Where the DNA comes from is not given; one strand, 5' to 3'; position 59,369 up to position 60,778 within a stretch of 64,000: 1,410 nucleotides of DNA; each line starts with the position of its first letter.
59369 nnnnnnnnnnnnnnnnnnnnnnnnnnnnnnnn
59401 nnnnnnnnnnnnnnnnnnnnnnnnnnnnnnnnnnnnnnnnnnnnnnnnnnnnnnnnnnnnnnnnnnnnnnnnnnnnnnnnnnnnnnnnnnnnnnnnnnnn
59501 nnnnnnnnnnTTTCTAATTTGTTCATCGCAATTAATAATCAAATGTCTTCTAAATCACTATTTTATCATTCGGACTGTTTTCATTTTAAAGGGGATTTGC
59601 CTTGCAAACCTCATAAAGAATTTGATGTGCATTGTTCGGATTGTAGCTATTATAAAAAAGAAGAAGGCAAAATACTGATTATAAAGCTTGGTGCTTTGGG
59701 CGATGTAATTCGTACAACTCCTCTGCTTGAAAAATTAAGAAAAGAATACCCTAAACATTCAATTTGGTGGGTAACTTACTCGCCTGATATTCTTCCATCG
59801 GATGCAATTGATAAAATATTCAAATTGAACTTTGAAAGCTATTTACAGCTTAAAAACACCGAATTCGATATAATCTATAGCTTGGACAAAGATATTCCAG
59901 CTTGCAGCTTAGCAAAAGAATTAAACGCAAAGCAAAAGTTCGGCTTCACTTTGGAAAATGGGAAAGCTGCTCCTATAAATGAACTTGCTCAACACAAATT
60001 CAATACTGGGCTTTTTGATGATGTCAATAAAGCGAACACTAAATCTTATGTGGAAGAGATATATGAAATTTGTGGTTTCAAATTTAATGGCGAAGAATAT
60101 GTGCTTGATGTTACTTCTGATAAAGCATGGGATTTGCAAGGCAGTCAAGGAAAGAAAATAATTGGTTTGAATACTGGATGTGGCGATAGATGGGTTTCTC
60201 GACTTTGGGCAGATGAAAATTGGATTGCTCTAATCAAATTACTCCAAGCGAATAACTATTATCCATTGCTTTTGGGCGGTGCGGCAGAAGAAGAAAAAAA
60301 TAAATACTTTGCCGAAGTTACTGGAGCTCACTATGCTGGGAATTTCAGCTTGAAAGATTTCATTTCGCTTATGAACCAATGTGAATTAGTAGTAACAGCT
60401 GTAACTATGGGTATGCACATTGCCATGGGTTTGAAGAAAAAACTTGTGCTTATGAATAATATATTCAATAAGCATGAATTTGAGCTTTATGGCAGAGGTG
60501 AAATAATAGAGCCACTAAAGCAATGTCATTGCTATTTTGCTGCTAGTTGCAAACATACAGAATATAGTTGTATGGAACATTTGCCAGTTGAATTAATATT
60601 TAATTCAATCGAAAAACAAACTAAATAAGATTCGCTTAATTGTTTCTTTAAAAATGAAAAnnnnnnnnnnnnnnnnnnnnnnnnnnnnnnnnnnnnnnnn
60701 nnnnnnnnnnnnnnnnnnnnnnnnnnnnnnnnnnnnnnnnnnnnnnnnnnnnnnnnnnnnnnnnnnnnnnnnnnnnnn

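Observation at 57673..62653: GT2 - OMP barrel - Cys-rich GT9 - GT9 - BNR lipoprotein module fused onto the end of the T9SS cargo array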

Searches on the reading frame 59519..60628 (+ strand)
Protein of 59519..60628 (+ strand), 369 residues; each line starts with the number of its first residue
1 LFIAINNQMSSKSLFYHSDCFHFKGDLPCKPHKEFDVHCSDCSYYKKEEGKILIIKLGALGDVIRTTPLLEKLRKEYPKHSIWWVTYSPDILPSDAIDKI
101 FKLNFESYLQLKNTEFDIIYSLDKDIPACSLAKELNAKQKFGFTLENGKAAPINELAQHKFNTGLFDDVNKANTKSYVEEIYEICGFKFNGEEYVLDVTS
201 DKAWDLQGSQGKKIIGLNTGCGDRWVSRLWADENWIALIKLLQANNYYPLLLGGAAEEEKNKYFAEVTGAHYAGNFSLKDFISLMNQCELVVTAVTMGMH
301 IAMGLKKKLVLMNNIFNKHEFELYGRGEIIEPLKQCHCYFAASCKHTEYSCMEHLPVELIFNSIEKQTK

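Call 3: search_protein_families(library=pfam, proteins=[window:59519-60628:+], max_evalue=0.01)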
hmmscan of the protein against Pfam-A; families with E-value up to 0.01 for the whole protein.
window:59519-60628:+ (369 aa): 1 family
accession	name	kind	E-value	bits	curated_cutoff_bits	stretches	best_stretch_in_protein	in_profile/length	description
PF01075.23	Glyco_transf_9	-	6.8e-11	42.4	22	1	110-310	7-206/247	Glycosyltransferase family 9 (heptosyltransferase)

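Call 4: search_protein_families(library=ncbifam, proteins=[window:59519-60628:+], max_evalue=0.01)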
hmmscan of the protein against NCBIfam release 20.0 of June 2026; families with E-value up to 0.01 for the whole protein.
window:59519-60628:+ (369 aa): 7 families
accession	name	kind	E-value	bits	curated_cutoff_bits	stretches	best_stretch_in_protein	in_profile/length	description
TIGR02193.1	heptsyl_trn_I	equivalog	2.8e-14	53.1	185.3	2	51-86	1-36/320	lipopolysaccharide heptosyltransferase I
TIGR02195.1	heptsyl_trn_II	equivalog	1.1e-11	44.4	134.6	1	209-366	171-336/339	lipopolysaccharide heptosyltransferase II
TIGR02201.1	heptsyl_trn_III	equivalog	1e-10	41.2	170.2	1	51-312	1-285/344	putative lipopolysaccharide heptosyltransferase III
NF007742.0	PRK10422.1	equivalog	9.3e-08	31.2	467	1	48-310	4-285/352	lipopolysaccharide core heptosyltransferase RfaQ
NF008204.0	PRK10964.1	equivalog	0.00028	20.1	437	0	228-309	192-275/322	lipopolysaccharide heptosyltransferase RfaC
NF008162.0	PRK10916.1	equivalog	0.00036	19.8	569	1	209-312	177-286/348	ADP-heptose--LPS heptosyltransferase RfaF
NF046051.1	restrict_EcoAI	equivalog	0.007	14.8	550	1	258-331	440-515/768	EcoAI/FtnUII family type I restriction enzme subunit R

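Call 16: search_solved_structures(query=window:59543-60628:+, max_evalue=1, show_alignments=2)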
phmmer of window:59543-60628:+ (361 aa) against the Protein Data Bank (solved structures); distinct sequences matched with E-value up to 1: 9.
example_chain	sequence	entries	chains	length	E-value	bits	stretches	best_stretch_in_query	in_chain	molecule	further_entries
3tov_A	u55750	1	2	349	0.00056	22.2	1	43-77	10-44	Glycosyl transferase family 9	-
6dfe_A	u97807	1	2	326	0.048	15.9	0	43-78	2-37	ADP-heptose--LPS heptosyltransferase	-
2gt1_A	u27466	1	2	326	0.048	15.9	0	43-78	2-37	Lipopolysaccharide heptosyltransferase-1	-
2h1f_A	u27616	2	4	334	0.052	15.8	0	43-78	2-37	Lipopolysaccharide heptosyltransferase-1 | Lipopolysaccharide heptosyltransferase 1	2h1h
24rt_B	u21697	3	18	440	0.42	12.8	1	59-121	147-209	Heim-beta-tubulin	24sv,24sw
9tqj_A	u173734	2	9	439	0.42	12.8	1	59-121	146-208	AtubA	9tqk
9cdw_A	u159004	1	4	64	0.75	12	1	199-246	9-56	Chromobox protein homolog 5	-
9cea_A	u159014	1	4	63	0.76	12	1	199-246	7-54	Chromobox protein homolog 5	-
3i3c_A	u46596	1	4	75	0.82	11.8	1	199-245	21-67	Chromobox protein homolog 5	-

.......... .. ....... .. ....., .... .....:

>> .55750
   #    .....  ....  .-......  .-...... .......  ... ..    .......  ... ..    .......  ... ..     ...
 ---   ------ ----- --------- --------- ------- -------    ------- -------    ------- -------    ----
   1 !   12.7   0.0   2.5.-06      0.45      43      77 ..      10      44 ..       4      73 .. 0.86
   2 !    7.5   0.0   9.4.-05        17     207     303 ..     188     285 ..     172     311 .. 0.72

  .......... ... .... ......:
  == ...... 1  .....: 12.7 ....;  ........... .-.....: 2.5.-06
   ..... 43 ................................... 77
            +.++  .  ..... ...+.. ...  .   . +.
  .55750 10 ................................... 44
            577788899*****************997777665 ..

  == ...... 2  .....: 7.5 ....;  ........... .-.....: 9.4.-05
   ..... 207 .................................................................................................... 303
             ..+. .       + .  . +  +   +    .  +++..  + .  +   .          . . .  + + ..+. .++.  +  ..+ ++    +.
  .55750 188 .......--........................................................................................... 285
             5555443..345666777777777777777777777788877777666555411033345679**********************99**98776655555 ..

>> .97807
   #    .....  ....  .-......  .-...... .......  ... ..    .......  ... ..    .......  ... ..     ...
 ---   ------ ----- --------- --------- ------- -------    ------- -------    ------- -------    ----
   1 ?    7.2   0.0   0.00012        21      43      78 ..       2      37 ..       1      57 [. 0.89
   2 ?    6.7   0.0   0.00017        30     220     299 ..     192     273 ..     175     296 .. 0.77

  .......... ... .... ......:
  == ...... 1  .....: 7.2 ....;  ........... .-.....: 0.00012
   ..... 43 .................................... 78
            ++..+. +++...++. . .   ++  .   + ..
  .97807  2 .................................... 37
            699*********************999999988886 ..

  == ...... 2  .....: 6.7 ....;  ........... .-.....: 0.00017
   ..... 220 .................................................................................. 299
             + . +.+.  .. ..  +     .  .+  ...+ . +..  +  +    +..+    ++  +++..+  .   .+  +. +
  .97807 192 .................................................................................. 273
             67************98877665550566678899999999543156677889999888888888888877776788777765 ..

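Call 18: find_homologous_proteins(query=window:59543-60628:+)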
Query window:59543-60628:+ (361 aa): 3761 proteins with E <= 0.001 among 5141 candidates; the best 120 are listed.
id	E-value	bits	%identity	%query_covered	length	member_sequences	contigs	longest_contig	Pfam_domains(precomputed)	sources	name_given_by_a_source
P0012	1.3e-227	773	90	100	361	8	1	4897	PF01075.24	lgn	-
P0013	2.4e-188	644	76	99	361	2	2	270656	PF01075.24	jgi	jgi:heptosyltransferase-2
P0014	3.0e-169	581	69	98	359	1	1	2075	PF01075.24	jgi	-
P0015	5.7e-163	560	67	98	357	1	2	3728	PF01075.24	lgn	-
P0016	8.2e-162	556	66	98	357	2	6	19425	PF01075.24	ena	-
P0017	1.8e-159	549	65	98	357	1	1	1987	PF01075.24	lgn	-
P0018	3.3e-159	548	65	100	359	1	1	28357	PF01075.24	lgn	-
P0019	2.4e-158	545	63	100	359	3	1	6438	PF01075.24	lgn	-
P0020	2.5e-157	542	64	100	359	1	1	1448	PF01075.24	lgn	-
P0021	3.9e-157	541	64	98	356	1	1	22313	PF01075.24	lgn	-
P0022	5.1e-157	541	66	98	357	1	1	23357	PF01075.24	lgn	-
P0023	2.5e-156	538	65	98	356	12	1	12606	PF01075.24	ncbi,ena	-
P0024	8.3e-155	533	66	98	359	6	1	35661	PF01075.24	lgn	-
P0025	8.5e-154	530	63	100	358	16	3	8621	PF01075.24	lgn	-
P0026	7.1e-153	527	62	97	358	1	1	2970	PF01075.24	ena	-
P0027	1.9e-152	526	63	98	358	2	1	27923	PF01075.24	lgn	-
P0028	2.5e-152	525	60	98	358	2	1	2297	PF01075.24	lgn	-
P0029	2.8e-152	525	62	99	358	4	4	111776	PF01075.24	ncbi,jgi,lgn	-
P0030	6.7e-152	524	64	99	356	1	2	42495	PF01075.24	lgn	-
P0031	8.5e-152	524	63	98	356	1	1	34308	PF01075.24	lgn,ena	-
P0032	1.2e-151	523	63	99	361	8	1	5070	PF01075.24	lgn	-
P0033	1.6e-151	523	61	99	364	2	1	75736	PF01075.24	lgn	-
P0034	1.1e-150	520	62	99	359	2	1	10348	PF01075.24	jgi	-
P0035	3.0e-150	518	60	98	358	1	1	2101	PF01075.24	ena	-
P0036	3.3e-150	518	61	100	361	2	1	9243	PF01075.24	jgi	jgi:heptosyltransferase-2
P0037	6.7e-150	517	60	99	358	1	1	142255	PF01075.24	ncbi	-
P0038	8.0e-150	517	62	99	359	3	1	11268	PF01075.24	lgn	-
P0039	9.8e-150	517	63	97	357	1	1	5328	PF01075.24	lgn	-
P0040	9.8e-150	517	62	97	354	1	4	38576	PF01075.24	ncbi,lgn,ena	-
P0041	1.4e-149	516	63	98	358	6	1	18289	PF01075.24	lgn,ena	-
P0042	4.4e-149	515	61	98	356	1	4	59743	PF01075.24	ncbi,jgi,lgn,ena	-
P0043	5.7e-149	514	62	98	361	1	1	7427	PF01075.24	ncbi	-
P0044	7.8e-149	514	60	99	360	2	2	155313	PF01075.24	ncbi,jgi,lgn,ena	ncbi:MAG: glycosyltransferase family 9 protein [Candidatus Kapaibacterium sp.]|jgi:heptosyltransfera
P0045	8.6e-149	514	61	99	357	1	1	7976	PF01075.24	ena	-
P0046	1.3e-148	513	61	97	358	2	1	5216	PF01075.24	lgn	-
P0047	2.5e-148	512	60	100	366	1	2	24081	PF01075.24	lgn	-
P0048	3.2e-148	512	62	98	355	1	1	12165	PF01075.24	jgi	jgi:heptosyltransferase-2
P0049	3.3e-148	512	61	99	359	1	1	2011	PF01075.24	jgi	jgi:ADP-heptose:LPS heptosyltransferase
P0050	3.6e-148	512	58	99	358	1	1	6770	PF01075.24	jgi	jgi:ADP-heptose:LPS heptosyltransferase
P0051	3.7e-148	512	60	99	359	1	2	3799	PF01075.24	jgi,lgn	jgi:heptosyltransferase-2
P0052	4.7e-148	511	60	97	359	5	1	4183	PF01075.24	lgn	-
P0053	6.8e-148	511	59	98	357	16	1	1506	PF01075.24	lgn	-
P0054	7.8e-148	510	60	99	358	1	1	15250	PF01075.24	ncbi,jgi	jgi:ADP-heptose:LPS heptosyltransferase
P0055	8.1e-148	510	62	100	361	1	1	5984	PF01075.24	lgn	-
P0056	8.5e-148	510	61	98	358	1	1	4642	PF01075.24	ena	-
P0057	8.7e-148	510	60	99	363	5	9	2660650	PF01075.24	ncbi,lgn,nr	ncbi:MAG: ADP-heptose:LPS heptosyltransferase [Candidatus Kapaibacterium sp.]|nr:MAG: ADP-heptose:LP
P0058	1.3e-147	510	60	99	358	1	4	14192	PF01075.24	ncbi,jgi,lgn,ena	jgi:heptosyltransferase-2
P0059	1.3e-147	510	61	99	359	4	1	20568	PF01075.24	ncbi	-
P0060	1.9e-147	509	60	100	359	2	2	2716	PF01075.24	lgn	-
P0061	3.2e-147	508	62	98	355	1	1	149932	PF01075.24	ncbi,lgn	-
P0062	4.9e-147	508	60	99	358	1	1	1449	PF01075.24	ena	-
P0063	5.4e-147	508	60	99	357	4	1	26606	PF01075.24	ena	-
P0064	7.2e-147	507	61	99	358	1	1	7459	PF01075.24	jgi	jgi:heptosyltransferase-2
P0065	8.5e-147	507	60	98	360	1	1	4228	PF01075.24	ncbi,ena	-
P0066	1.1e-146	507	61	98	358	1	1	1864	PF01075.24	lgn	-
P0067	1.1e-146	507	62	97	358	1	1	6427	PF01075.24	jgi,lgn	-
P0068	1.6e-146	506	60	98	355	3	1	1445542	PF01075.24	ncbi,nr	ncbi:MAG: glycosyltransferase family 9 protein [Ignavibacteriae bacterium]|nr:glycosyltransferase fa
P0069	2.3e-146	506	60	97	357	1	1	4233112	PF01075.24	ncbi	-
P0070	2.6e-146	505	58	100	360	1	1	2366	PF01075.24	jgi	jgi:heptosyltransferase-2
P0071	3.1e-146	505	59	98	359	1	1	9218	PF01075.24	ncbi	-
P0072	4.8e-146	505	60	100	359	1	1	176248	PF01075.24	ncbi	ncbi:MAG: hypothetical protein Kapaf2KO_03450 [Candidatus Kapaibacteriales bacterium]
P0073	6.0e-146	504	60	99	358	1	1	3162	PF01075.24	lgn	-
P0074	6.0e-146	504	61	98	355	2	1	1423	PF01075.24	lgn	-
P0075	6.5e-146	504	59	98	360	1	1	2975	PF01075.24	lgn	-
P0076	8.5e-146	504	60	99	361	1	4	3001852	PF01075.24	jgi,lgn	-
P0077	9.0e-146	504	59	99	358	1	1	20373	PF01075.24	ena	-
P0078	9.0e-146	504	60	99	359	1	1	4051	PF01075.24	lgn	-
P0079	1.1e-145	503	59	99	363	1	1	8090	PF01075.24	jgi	jgi:heptosyltransferase-2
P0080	1.4e-145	503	58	98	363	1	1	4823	PF01075.24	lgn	-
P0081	1.7e-145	503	61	98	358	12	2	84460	PF01075.24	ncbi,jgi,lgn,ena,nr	ncbi:MAG: glycosyltransferase family 9 protein [Desulfobulbaceae bacterium]|nr:glycosyltransferase f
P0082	2.0e-145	503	61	97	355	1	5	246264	PF01075.24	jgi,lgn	jgi:heptosyltransferase-2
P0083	2.4e-145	502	61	97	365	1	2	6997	PF01075.24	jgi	-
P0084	2.6e-145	502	61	99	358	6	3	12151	PF01075.24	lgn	-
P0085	2.8e-145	502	60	98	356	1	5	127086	PF01075.24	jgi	jgi:ADP-heptose:LPS heptosyltransferase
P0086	2.9e-145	502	61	98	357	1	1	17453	PF01075.24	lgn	-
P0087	3.0e-145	502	60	97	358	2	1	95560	PF01075.24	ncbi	-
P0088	4.5e-145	501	60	99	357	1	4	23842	PF01075.24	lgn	-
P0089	4.9e-145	501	59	97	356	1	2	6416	PF01075.24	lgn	-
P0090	5.8e-145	501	60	99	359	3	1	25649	PF01075.24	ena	-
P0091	6.4e-145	501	61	98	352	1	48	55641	PF01075.24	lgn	-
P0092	9.2e-145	500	60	100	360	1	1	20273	PF01075.24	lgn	-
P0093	1.5e-144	500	61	98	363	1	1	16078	PF01075.24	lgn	-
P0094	1.7e-144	499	57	99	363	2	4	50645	PF01075.24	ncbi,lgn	ncbi:MAG: glycosyltransferase family 9 protein [Bacteroidota bacterium]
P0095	1.9e-144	499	59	99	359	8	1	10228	PF01075.24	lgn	-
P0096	1.9e-144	499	60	98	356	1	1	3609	PF01075.24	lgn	-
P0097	2.5e-144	499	59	96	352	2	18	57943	PF01075.24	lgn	-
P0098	2.6e-144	499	59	99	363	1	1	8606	PF01075.24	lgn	-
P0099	2.6e-144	499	62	98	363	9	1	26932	PF01075.24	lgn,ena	-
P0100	2.9e-144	499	58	100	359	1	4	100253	PF01075.24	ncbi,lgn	ncbi:MAG: glycosyltransferase family 9 protein [Chloroflexota bacterium]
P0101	3.0e-144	499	58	99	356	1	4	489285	PF01075.24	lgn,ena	-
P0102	5.8e-144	498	60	98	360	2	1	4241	PF01075.24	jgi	jgi:ADP-heptose:LPS heptosyltransferase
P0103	7.4e-144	497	60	97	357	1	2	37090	PF01075.24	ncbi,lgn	-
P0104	7.5e-144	497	58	97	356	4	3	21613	PF01075.24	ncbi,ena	-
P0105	8.6e-144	497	60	99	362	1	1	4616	PF01075.24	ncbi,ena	-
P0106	8.8e-144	497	62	93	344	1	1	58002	PF01075.24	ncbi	-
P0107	8.8e-144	497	61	99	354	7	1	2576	PF01075.24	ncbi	-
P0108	9.3e-144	497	58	99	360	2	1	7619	PF01075.24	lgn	-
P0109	1.4e-143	497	59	97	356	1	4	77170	PF01075.24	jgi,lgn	-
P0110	1.5e-143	496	60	98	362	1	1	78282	PF01075.24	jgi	jgi:heptosyltransferase-2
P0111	1.5e-143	496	59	99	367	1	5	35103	PF01075.24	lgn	-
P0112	1.8e-143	496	59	99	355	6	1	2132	PF01075.24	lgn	-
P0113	2.0e-143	496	60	99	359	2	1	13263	PF01075.24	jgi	jgi:ADP-heptose:LPS heptosyltransferase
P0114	2.4e-143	496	60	96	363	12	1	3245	PF01075.24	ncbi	ncbi:MAG: glycosyltransferase family 9 protein [Candidatus Kapaibacteriota bacterium]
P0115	2.4e-143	496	62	96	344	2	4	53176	PF01075.24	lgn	-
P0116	3.2e-143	495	58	99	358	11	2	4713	PF01075.24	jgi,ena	-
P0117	3.9e-143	495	63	93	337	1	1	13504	PF01075.24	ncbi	-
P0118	4.1e-143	495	58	99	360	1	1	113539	PF01075.24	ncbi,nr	ncbi:MAG: glycosyltransferase family 9 protein [Ignavibacteria bacterium]|nr:glycosyltransferase fam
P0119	4.2e-143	495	58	99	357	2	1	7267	PF01075.24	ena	-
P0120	7.0e-143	494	59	97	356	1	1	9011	PF01075.24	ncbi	ncbi:glycosyltransferase family 9 protein [Bacteroidota bacterium]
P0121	7.5e-143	494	60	99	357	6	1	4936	PF01075.24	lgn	-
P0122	8.8e-143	494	58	99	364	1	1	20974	PF01075.24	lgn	-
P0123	1.1e-142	494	61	99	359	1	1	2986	PF01075.24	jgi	jgi:heptosyltransferase-2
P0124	1.1e-142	494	57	98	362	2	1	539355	PF01075.24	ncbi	-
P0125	1.3e-142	493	58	99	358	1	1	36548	PF01075.24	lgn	-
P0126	1.9e-142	493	59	99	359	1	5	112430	PF01075.24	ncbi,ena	-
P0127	3.4e-142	492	62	97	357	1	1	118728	PF01075.24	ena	-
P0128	3.5e-142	492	58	99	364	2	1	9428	PF01075.24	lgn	-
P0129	3.5e-142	492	60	97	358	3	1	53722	PF01075.24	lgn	-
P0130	4.1e-142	492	57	100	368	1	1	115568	PF01075.24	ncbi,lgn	-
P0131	4.3e-142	492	58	99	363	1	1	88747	PF01075.24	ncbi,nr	ncbi:MAG: glycosyltransferase family 9 protein [Ignavibacteria bacterium]|nr:glycosyltransferase fam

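Call 19: find_encoding_contigs(protein=P0057, flank=10000, max_places=1)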
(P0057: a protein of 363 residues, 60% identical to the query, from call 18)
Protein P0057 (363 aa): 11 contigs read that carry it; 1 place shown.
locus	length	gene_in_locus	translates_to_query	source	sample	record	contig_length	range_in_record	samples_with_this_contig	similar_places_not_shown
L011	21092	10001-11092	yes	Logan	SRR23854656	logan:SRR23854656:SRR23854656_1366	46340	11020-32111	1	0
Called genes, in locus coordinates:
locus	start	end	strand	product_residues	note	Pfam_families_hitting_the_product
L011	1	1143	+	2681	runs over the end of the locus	PF02415:Chlam_PMP (faint), PF14870:PSII_BNR, PF15902:Sortilin-Vps10 (faint), PF14870:PSII_BNR, PF18962:Por_Secre_tail (weak)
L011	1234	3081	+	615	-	PF18962:Por_Secre_tail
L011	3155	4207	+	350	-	-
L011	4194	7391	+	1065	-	PF18962:Por_Secre_tail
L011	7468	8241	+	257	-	PF18962:Por_Secre_tail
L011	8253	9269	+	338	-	PF13641:Glyco_tranf_2_3 (weak), PF00535:Glycos_transf_2, PF10111:Glyco_tranf_2_2 (weak)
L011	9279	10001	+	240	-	-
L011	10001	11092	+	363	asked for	PF01075:Glyco_transf_9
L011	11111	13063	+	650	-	PF00795:CN_hydrolase, PF02540:NAD_synthase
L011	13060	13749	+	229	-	PF00072:Response_reg, PF00196:GerE, PF08281:Sigma70_r4_2, PF13384:HTH_23 (faint)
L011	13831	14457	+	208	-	PF00072:Response_reg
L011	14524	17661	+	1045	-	PF26696:PTL_trimer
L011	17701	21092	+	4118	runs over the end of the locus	PF20009:GEVED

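Call 20: find_encoding_contigs(protein=P0068, flank=10000, max_places=1)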
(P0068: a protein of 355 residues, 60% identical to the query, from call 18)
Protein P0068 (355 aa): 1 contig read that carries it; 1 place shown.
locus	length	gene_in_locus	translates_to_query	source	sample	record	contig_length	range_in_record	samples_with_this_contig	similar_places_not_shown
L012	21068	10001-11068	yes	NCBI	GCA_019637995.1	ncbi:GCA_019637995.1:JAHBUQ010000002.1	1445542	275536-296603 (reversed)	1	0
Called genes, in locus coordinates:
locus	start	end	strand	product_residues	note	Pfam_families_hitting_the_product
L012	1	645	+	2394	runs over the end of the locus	PF18962:Por_Secre_tail (faint), PF13860:FlgD_ig (weak)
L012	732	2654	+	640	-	PF13860:FlgD_ig (weak)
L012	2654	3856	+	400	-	PF18962:Por_Secre_tail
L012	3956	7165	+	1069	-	PF18962:Por_Secre_tail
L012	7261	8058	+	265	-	PF18962:Por_Secre_tail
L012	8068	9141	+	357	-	PF00535:Glycos_transf_2, PF13641:Glyco_tranf_2_3 (weak)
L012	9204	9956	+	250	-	-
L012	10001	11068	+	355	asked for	PF01075:Glyco_transf_9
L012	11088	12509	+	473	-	PF05958:tRNA_U5-meth_tr, PF13847:Methyltransf_31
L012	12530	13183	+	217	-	PF13353:Fer4_12, PF04055:Radical_SAM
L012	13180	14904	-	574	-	PF00989:PAS (faint), PF13426:PAS_9, PF08447:PAS_3 (weak), PF00512:HisKA, PF02518:HATPase_c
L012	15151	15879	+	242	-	PF03740:PdxJ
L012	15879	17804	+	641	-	PF13522:GATase_6, PF13537:GATase_7, PF00733:Asn_synthase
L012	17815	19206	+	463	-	PF13100:OstA_2, PF03968:LptD_N (faint), PF06835:LptC (weak)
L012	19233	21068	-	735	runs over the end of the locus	PF07715:Plug (weak), PF00593:TonB_dep_Rec_b-barrel, PF14905:OMP_b-brl_3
